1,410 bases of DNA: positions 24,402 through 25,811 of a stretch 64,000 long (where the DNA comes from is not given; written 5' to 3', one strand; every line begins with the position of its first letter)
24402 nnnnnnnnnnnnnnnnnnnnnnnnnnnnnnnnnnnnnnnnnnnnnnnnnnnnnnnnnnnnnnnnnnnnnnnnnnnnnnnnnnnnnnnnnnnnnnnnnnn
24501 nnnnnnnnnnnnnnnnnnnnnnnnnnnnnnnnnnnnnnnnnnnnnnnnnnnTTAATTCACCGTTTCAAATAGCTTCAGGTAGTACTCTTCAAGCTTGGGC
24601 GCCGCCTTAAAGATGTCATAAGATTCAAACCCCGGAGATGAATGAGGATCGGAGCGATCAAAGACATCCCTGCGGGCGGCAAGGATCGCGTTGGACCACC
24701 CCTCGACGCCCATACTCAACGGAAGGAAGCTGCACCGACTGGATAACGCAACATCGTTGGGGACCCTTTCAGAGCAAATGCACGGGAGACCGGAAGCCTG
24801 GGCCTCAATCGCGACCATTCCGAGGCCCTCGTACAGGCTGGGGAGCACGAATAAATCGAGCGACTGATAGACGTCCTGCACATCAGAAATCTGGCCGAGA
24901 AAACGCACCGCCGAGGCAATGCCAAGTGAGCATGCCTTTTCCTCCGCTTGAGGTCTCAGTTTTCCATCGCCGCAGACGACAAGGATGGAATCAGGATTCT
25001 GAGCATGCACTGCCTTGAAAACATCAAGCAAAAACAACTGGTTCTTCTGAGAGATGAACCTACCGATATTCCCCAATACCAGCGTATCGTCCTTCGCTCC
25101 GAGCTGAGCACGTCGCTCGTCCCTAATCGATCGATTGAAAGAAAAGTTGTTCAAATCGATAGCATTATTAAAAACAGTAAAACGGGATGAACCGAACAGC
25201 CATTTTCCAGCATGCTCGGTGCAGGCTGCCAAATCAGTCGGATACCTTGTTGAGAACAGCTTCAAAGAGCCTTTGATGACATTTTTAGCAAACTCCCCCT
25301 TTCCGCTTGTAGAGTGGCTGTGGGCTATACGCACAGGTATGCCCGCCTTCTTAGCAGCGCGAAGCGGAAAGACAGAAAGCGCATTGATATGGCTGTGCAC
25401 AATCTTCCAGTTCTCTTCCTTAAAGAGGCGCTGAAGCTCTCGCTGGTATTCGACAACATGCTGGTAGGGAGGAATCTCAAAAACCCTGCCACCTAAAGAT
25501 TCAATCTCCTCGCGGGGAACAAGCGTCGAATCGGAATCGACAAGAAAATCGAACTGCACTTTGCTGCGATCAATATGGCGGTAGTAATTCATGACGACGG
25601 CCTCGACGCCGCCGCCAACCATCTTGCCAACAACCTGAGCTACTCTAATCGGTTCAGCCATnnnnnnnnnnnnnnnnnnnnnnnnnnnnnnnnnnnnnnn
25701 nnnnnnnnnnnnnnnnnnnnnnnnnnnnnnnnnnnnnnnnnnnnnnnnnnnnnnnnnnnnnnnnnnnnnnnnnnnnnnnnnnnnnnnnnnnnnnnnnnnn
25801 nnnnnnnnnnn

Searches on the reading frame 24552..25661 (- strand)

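Call 7: search_protein_families(library=pfam, proteins=[window:24552-25661:-])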
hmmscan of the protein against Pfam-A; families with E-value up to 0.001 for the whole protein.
window:24552-25661:- (369 aa): 5 families
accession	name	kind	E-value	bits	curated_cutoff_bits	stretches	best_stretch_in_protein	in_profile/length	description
PF00534.26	Glycos_transf_1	-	3.3e-28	98.8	26.4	1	180-298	2-123/172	Glycosyl transferases group 1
PF13692.12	Glyco_trans_1_4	-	2.5e-26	93.1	27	1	195-304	3-114/142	Glycosyl transferases group 1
PF13579.12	Glyco_trans_4_4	-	6.7e-12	46.5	29.7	1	17-120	1-106/158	Glycosyl transferase 4-like domain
PF13439.12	Glyco_transf_4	-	1.3e-10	42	28.5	1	17-171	2-169/170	Glycosyltransferase Family 4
PF20706.3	GT4-conflict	-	2e-06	27.5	26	1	184-299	191-313/385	Family 4 Glycosyltransferase in conflict systems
